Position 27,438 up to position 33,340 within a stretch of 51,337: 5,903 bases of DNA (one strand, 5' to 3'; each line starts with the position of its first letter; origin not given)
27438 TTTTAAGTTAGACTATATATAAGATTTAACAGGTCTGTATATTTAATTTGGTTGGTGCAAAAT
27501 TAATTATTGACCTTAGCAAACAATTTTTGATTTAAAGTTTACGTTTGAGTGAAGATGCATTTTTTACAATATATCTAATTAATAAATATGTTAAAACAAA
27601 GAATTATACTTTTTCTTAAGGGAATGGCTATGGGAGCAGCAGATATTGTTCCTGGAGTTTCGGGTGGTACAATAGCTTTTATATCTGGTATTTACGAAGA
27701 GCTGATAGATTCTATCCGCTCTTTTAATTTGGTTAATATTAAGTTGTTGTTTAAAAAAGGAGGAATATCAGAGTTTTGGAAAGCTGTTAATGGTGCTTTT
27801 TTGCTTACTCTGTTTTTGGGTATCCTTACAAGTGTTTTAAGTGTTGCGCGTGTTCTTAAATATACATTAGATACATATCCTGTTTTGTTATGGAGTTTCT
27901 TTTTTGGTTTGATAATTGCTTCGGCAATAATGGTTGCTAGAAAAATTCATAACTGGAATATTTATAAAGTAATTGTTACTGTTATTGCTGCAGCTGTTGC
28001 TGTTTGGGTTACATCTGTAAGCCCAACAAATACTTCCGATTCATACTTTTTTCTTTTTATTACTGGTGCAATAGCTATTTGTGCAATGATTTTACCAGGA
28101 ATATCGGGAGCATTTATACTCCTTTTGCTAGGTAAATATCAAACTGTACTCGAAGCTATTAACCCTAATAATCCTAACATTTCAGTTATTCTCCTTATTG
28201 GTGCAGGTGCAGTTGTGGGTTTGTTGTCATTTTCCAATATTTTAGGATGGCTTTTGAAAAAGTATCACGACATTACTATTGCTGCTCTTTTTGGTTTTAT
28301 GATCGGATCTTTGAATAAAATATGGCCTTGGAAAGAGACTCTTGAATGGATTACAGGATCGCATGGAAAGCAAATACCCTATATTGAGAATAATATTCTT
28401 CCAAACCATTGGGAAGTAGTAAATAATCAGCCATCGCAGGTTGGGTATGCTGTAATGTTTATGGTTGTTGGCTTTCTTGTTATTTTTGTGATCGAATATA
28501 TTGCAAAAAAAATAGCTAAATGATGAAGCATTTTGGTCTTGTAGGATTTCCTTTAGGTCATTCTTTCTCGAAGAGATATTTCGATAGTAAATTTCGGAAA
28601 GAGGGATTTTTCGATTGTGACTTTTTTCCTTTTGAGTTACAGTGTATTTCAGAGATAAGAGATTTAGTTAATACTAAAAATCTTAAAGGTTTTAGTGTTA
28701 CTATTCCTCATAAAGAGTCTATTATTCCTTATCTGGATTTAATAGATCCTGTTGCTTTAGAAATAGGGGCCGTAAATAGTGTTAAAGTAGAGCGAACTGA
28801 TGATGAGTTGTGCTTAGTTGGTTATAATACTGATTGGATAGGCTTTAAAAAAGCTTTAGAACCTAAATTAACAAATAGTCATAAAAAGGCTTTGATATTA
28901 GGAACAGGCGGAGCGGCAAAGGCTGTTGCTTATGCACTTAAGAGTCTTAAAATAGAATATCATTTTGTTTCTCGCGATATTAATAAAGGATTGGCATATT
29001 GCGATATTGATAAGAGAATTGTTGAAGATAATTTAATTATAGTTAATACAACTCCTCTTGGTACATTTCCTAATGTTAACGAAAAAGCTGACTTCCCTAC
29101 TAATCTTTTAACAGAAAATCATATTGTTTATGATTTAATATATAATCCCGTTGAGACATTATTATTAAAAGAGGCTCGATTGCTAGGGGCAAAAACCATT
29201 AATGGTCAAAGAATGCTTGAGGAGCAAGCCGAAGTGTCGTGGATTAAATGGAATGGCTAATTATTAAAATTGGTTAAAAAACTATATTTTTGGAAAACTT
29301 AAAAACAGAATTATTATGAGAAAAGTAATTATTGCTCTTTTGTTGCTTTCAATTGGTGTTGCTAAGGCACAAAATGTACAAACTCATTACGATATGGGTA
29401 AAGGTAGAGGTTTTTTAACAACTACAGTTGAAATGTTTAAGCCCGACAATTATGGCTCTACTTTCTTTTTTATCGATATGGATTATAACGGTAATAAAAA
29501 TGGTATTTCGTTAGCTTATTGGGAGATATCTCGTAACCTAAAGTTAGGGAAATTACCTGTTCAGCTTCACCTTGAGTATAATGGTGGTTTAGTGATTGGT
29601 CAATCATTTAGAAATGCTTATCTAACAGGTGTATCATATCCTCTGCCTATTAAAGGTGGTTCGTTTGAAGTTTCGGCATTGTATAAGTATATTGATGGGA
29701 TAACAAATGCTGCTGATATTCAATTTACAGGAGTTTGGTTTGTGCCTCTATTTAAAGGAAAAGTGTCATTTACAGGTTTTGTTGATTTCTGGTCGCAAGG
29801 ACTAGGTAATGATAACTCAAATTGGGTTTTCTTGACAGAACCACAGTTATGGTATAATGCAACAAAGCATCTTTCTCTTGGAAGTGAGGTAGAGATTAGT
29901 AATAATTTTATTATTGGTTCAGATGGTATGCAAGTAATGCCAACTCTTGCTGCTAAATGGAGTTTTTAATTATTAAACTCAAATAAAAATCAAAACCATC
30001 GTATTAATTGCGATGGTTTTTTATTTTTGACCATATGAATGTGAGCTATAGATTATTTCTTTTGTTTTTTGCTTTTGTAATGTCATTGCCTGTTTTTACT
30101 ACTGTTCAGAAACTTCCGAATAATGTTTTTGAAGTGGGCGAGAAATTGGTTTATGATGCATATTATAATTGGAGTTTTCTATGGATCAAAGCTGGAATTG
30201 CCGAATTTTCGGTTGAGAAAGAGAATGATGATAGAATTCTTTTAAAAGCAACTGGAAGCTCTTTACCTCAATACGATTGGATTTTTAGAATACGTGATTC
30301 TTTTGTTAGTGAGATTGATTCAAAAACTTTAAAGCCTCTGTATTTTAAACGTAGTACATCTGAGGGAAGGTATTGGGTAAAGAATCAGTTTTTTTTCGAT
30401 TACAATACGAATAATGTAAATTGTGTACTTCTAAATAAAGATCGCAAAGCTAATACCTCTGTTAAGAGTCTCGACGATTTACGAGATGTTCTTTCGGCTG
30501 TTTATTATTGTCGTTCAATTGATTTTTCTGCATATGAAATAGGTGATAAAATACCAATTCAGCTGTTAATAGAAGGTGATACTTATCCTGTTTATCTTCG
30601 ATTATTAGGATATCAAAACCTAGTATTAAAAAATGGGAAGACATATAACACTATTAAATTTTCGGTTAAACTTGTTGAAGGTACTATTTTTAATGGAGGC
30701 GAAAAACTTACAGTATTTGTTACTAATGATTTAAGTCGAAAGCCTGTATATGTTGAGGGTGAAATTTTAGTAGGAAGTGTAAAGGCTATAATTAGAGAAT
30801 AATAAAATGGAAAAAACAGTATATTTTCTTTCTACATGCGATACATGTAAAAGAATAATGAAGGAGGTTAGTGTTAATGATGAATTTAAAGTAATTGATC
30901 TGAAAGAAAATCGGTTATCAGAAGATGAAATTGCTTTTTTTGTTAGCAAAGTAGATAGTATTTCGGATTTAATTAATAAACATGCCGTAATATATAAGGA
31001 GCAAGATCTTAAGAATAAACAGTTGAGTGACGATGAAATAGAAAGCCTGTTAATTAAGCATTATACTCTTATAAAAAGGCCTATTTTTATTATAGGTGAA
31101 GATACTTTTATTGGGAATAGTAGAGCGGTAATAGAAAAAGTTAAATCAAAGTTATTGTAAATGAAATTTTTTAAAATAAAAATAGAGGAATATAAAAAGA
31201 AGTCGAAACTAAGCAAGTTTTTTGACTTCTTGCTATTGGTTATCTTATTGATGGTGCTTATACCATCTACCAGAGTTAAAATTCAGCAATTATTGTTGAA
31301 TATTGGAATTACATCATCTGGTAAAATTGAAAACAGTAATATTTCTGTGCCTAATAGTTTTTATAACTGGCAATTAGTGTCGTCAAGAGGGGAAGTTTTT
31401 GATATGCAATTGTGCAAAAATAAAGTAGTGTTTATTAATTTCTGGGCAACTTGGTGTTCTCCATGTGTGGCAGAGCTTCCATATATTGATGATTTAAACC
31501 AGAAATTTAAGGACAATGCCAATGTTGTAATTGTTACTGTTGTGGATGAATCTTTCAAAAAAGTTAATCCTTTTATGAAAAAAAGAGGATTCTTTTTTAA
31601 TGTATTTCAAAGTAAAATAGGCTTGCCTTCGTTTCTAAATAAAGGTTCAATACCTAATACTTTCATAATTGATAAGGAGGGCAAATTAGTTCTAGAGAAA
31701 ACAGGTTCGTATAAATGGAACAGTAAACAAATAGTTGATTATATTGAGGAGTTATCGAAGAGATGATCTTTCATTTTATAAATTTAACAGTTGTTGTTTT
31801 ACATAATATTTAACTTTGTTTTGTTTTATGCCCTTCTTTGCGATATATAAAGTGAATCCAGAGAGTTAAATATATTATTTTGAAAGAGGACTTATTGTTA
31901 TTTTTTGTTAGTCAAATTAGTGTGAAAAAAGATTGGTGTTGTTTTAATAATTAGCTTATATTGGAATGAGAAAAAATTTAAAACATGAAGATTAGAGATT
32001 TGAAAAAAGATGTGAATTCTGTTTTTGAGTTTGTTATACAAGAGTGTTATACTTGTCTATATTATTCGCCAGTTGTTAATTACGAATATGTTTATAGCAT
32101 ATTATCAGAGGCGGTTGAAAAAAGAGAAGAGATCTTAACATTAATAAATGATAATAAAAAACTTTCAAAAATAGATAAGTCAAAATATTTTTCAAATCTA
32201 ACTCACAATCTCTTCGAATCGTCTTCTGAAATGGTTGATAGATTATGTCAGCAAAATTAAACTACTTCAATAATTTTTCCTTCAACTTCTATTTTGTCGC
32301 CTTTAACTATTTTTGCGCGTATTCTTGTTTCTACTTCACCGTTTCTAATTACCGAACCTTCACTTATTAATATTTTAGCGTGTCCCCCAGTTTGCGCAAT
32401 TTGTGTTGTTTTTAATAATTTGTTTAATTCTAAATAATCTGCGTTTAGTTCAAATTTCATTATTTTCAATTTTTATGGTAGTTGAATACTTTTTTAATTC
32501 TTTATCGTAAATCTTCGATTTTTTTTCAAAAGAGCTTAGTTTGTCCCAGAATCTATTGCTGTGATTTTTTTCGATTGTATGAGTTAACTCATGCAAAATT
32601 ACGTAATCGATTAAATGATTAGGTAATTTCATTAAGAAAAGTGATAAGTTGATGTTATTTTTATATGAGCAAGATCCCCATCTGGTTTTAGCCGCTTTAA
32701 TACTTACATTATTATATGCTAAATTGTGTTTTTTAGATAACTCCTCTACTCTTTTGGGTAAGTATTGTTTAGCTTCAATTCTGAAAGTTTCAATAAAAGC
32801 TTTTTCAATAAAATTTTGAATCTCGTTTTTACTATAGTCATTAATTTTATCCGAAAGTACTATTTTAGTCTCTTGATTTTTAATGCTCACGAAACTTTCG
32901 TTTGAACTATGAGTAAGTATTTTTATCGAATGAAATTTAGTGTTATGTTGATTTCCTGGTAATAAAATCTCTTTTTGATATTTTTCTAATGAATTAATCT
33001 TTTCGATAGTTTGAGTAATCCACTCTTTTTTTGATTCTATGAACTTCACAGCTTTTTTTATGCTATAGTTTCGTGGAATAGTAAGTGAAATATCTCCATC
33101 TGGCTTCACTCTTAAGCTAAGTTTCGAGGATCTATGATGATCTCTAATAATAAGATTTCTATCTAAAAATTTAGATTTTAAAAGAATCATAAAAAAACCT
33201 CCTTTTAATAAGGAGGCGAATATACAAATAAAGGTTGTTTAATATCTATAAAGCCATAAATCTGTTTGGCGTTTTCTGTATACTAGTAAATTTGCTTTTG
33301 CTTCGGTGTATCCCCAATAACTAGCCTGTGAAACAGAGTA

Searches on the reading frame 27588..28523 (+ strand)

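Call 6: search_protein_families(library=pfam, proteins=[window:27588-28523:+], max_evalue=0.001)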
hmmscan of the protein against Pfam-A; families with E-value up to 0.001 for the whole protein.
window:27588-28523:+ (311 aa): 1 family
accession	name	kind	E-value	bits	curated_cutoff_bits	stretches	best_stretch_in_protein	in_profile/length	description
PF04018.18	VCA0040-like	-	1.6e-97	326.4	26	1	15-262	1-245/246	Undecaprenyl phosphate translocase-like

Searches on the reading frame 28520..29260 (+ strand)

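Call 5: search_protein_families(library=pfam, proteins=[window:28520-29260:+], max_evalue=0.001)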
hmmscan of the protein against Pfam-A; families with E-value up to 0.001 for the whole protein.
window:28520-29260:+ (246 aa): 1 family
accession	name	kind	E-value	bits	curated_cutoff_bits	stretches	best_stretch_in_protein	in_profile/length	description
PF08501.16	Shikimate_dh_N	-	3.5e-16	59.6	27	1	7-88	1-83/83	Shikimate dehydrogenase substrate binding domain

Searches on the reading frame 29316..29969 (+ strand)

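Call 5: search_protein_families(library=pfam, proteins=[window:29316-29969:+], max_evalue=0.001)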
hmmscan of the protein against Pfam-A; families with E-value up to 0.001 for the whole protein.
window:29316-29969:+ (217 aa): 1 family
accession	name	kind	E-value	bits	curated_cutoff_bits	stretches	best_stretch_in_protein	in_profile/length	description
PF16412.11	DUF5020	-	4.6e-63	213.3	36.7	1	18-217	1-212/212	Domain of unknown function (DUF5020)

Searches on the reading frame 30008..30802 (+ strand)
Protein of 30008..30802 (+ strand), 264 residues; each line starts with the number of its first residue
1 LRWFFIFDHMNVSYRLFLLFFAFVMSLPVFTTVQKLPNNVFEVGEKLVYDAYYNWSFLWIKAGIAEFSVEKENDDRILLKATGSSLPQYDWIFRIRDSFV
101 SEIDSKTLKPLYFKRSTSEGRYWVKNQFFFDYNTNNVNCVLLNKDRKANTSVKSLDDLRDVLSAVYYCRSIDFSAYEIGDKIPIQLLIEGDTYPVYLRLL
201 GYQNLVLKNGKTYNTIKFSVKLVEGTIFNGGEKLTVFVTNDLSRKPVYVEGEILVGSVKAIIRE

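Call 5: search_protein_families(library=pfam, proteins=[window:30008-30802:+], max_evalue=0.001)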
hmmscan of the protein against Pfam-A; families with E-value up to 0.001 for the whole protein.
window:30008-30802:+ (264 aa): 1 family
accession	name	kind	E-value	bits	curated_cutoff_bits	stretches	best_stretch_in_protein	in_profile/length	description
PF11306.15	DUF3108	-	5.1e-32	111.8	26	1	49-261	2-207/209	Protein of unknown function (DUF3108)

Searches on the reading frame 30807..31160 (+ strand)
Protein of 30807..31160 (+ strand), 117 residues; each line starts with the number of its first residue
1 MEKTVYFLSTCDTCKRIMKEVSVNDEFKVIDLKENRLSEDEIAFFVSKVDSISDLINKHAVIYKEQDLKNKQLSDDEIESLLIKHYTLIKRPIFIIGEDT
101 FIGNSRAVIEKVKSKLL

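Call 5: search_protein_families(library=pfam, proteins=[window:30807-31160:+], max_evalue=0.001)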
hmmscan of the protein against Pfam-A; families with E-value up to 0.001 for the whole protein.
window:30807-31160:+ (117 aa): 1 family
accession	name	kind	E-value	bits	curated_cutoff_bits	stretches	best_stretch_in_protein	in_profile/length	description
PF03960.21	ArsC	-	2.8e-11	44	24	1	6-111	1-78/79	ArsC family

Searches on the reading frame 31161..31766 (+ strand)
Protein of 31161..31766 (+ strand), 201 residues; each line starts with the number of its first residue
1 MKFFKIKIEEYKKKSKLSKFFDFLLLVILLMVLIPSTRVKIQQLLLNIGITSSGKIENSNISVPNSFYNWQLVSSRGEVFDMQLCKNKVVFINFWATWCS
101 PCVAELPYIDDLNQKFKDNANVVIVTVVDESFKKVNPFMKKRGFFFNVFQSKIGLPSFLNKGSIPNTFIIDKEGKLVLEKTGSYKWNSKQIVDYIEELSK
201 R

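Call 5: search_protein_families(library=pfam, proteins=[window:31161-31766:+], max_evalue=0.001)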
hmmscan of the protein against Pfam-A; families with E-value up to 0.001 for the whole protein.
window:31161-31766:+ (201 aa): 4 families
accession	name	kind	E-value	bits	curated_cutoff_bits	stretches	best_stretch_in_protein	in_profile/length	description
PF08534.16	Redoxin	-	9.3e-18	64.9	26.6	1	72-187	11-139/148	Redoxin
PF00578.27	AhpC-TSA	-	7.6e-14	52.2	26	1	69-176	7-121/124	AhpC/TSA family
PF13905.12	Thioredoxin_8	-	3.3e-09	37.4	27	1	87-175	1-93/94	Thioredoxin-like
PF00085.26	Thioredoxin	-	1.3e-08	35.2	23.5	1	76-127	6-56/103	Thioredoxin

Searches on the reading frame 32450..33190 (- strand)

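Call 5: search_protein_families(library=pfam, proteins=[window:32450-33190:-], max_evalue=0.001)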
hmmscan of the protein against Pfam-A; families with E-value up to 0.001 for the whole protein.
window:32450-33190:- (246 aa): 3 families
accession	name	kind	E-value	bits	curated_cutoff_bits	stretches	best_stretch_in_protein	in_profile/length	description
PF01863.23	YgjP-like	-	1.3e-47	163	26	1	23-234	2-206/207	YgjP-like, metallopeptidase domain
PF08325.16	WLM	-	0.00015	22.3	26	1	190-226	79-115/190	WLM domain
PF10263.15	SprT-like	-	0.00046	20.5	25.6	1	159-206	18-73/108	SprT-like family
